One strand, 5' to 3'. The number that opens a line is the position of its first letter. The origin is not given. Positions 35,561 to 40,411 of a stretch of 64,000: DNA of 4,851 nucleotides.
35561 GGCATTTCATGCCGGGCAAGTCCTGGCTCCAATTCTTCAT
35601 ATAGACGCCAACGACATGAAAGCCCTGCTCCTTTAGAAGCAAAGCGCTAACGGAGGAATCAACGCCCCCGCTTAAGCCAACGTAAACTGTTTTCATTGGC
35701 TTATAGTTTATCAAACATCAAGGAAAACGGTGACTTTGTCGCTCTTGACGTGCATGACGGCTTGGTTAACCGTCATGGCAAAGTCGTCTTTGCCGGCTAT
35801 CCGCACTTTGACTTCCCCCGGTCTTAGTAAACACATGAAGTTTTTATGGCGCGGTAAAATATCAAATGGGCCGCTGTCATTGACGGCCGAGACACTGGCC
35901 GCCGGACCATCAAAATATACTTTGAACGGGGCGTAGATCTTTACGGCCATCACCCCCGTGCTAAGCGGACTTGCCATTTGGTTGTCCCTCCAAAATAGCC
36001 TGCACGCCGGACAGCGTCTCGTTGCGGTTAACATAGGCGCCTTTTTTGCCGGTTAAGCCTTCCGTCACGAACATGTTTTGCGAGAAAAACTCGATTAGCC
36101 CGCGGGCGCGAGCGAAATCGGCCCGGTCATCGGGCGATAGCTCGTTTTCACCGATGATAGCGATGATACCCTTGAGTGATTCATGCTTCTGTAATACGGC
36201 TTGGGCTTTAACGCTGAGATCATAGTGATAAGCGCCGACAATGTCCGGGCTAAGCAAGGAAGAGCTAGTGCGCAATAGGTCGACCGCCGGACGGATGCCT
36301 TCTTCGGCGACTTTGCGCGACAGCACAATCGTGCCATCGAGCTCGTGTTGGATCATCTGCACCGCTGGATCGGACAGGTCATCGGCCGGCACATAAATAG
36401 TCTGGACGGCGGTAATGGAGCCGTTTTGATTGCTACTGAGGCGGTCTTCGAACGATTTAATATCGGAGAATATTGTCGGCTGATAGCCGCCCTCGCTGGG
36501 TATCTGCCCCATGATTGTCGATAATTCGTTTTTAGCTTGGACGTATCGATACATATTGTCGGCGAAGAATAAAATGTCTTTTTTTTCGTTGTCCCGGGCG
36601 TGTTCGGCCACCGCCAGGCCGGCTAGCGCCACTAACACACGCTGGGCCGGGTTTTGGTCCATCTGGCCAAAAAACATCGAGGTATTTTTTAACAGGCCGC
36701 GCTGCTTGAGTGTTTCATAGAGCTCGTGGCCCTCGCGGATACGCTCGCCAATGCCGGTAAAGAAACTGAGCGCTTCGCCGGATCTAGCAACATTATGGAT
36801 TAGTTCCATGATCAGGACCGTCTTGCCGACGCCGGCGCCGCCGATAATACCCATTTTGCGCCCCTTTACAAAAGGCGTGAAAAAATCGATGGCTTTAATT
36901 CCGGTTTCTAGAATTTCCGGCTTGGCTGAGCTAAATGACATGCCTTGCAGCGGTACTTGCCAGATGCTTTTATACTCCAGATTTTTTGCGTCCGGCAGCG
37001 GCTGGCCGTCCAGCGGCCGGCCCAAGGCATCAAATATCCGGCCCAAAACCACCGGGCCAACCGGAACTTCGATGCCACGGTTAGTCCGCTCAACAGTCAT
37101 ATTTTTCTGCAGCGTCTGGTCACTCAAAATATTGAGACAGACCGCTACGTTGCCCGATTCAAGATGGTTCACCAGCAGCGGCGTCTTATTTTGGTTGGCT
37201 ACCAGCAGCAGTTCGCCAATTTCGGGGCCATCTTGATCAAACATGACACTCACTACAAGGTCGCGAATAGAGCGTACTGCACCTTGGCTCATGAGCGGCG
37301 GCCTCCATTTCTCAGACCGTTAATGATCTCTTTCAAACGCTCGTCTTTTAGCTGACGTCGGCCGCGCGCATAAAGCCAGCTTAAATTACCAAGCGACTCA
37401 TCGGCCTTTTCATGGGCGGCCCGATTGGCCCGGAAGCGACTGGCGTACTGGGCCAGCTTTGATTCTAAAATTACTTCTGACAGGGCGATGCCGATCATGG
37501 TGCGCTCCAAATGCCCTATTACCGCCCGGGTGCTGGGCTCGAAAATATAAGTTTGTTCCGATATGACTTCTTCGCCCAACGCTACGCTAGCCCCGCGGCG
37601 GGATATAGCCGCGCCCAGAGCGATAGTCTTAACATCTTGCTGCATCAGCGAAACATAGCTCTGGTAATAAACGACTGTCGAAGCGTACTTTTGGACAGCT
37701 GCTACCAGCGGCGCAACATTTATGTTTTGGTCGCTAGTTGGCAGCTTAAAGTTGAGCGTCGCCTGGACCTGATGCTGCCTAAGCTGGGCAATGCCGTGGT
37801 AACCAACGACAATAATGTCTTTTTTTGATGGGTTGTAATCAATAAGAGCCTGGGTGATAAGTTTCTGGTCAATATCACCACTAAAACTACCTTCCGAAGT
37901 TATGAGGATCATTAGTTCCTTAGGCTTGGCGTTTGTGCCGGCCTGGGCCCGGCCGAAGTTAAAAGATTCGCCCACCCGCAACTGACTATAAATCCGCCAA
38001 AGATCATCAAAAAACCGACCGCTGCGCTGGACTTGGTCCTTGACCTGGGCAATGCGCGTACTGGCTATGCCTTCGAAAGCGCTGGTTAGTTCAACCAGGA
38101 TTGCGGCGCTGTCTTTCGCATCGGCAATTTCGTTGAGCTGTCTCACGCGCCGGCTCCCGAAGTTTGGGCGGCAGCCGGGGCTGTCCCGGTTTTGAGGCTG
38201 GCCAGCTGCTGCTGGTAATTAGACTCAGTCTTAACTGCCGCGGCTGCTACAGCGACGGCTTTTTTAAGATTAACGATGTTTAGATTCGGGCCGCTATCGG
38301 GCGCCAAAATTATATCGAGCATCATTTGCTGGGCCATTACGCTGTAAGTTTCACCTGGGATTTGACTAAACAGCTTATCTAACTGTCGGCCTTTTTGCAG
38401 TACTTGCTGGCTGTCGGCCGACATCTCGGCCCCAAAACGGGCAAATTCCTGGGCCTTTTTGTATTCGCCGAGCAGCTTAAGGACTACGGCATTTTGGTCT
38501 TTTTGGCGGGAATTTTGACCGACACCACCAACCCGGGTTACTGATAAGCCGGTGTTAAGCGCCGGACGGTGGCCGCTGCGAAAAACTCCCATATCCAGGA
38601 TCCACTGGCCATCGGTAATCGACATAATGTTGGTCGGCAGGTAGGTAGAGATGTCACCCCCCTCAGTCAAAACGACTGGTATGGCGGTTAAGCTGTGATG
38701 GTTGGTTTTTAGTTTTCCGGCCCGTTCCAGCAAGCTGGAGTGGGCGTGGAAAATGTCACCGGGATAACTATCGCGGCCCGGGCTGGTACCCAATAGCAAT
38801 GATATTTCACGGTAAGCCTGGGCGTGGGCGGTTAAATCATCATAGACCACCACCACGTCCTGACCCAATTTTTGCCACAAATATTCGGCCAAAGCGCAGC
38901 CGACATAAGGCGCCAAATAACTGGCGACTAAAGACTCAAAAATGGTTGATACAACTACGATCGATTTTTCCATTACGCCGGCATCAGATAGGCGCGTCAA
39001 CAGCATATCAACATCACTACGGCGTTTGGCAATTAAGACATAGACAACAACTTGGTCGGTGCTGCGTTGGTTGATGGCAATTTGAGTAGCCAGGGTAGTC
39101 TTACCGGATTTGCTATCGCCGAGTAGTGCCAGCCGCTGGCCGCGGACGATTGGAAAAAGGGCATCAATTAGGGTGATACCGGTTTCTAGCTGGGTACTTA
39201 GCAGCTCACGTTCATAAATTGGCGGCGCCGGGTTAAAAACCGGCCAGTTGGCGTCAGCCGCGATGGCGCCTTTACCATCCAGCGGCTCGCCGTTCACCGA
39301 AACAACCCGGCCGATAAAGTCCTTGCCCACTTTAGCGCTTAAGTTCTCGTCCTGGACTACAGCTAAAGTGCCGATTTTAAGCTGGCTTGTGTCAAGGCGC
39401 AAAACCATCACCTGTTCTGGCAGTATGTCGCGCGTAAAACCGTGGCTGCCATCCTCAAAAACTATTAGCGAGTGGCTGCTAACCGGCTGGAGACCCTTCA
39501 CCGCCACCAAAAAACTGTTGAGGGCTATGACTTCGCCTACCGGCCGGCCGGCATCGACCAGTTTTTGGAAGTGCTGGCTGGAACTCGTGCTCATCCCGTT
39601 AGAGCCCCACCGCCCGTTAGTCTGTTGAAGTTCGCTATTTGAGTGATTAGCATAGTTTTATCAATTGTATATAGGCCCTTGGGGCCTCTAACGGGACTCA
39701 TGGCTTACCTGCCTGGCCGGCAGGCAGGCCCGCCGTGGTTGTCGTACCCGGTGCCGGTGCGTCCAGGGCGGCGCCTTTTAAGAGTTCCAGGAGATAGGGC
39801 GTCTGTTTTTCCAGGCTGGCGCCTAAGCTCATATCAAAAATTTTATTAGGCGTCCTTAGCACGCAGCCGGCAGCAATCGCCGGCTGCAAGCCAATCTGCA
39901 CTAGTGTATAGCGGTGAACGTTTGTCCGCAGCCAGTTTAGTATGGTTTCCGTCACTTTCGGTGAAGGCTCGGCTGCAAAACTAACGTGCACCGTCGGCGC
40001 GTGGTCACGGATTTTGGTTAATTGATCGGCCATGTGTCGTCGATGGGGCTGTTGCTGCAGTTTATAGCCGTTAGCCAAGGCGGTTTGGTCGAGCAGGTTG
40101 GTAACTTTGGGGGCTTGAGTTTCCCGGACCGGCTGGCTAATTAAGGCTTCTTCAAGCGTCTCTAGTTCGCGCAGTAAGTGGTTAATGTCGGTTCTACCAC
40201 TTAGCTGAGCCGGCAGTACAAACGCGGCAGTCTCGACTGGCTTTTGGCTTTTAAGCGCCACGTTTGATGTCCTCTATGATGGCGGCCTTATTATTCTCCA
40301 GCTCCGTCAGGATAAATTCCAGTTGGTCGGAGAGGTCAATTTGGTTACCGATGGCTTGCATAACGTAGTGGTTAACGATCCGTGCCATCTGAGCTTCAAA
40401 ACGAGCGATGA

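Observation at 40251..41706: F-ATPase operon lacks a and c genes; a secreted protein with a subunit-c-like RNP hairpin sits in their place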

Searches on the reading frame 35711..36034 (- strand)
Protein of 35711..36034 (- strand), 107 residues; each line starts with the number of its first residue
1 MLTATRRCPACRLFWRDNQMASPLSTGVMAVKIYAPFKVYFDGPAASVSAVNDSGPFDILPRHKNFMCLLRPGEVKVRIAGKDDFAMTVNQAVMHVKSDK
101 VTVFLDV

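Call 3: search_protein_families(library=pfam, proteins=[window:35711-36034:-], max_evalue=1)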
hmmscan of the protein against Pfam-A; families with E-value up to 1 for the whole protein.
window:35711-36034:- (107 aa): 1 family
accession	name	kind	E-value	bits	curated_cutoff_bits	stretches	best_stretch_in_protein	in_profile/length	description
PF02823.21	ATP-synt_DE_N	-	3.8e-14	52.9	27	1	29-106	1-78/80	ATP synthase, Delta/Epsilon chain, beta-sandwich domain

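Call 4: search_protein_families(library=ncbifam, proteins=[window:35711-36034:-], max_evalue=1)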
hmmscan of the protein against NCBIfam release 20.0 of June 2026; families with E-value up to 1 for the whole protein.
window:35711-36034:- (107 aa): 20 families
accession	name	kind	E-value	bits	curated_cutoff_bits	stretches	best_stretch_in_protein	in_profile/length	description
TIGR01216.1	ATP_synt_epsi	equivalog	3.3e-10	40.1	67.25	1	29-106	2-79/130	ATP synthase F1 subunit epsilon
NF001847.0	PRK00571.1-4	equivalog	5.5e-10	39.1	135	1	29-106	4-81/139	F0F1 ATP synthase subunit epsilon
NF009977.0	PRK13442.1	equivalog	2.3e-08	34.1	80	1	28-104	5-81/102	F0F1 ATP synthase subunit epsilon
NF009980.0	PRK13446.1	equivalog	5.3e-08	32.9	129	1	30-106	6-81/136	F0F1 ATP synthase subunit epsilon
NF001846.0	PRK00571.1-3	equivalog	1.5e-07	31.7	132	1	28-105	3-80/137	F0F1 ATP synthase subunit epsilon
NF009979.0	PRK13444.1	equivalog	1.1e-06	29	163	1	29-106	6-82/127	F0F1 ATP synthase subunit epsilon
NF009984.0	PRK13450.1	equivalog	2.8e-06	27.3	164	1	29-106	5-82/133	F0F1 ATP synthase subunit epsilon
NF009981.0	PRK13447.1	equivalog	1.8e-05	24.4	160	1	29-98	5-75/151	F0F1 ATP synthase subunit epsilon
NF004871.0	PRK06228.1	equivalog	2.2e-05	24.3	135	1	28-103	4-80/133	F0F1 ATP synthase subunit epsilon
NF011322.0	PRK14735.1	equivalog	2.7e-05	24.1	202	1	47-106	21-79/139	F0F1 ATP synthase subunit epsilon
TIGR03166.1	alt_F1F0_F1_eps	hypoth_equivalog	4.2e-05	23.5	100.1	1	31-103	2-75/122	alternate F1F0 ATPase, F1 subunit epsilon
NF009983.0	PRK13449.1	equivalog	0.00018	21.8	106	1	33-103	8-79/88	ATP synthase F1 subunit epsilon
NF002403.0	PRK01474.1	equivalog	0.00043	20.8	131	1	29-99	5-77/112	F0F1 ATP synthase subunit epsilon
NF001852.0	PRK00571.2-5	equivalog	0.00056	20.1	145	1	29-106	4-82/124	F0F1 ATP synthase subunit epsilon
NF009985.0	PRK13451.1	equivalog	0.0007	19.7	112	1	29-103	1-74/101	F0F1 ATP synthase subunit epsilon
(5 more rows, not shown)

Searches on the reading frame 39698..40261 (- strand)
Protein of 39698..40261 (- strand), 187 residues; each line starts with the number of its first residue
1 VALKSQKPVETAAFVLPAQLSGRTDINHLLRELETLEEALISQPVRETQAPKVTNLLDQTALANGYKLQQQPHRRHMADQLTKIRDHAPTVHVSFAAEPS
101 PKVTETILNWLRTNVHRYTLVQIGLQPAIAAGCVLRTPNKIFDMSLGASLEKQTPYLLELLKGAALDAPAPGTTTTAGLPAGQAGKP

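Call 3: search_protein_families(library=pfam, proteins=[window:39698-40261:-], max_evalue=1)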
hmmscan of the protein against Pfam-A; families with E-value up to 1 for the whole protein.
window:39698-40261:- (187 aa): 1 family
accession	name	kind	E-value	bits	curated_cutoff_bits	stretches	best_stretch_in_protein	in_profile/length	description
PF00213.23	OSCP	-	0.0065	17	22.3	1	76-152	90-167/172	ATP synthase delta (OSCP) subunit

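Call 4: search_protein_families(library=ncbifam, proteins=[window:39698-40261:-], max_evalue=1)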
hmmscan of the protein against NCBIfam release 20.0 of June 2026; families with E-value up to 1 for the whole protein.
window:39698-40261:- (187 aa): 3 families
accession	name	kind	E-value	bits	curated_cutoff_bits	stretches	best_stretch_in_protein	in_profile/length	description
NF004402.0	PRK05758.2-2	equivalog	3.7e-05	23.8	115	1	39-152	61-172/179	F0F1 ATP synthase subunit delta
TIGR01145.1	ATP_synt_delta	equivalog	0.0067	16.7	57.5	1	85-152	99-167/172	ATP synthase F1 subunit delta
NF000485.1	TlmB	exception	0.073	12.3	625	1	55-131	140-213/292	bleomycin family antibiotic N-acetyltransferase TlmB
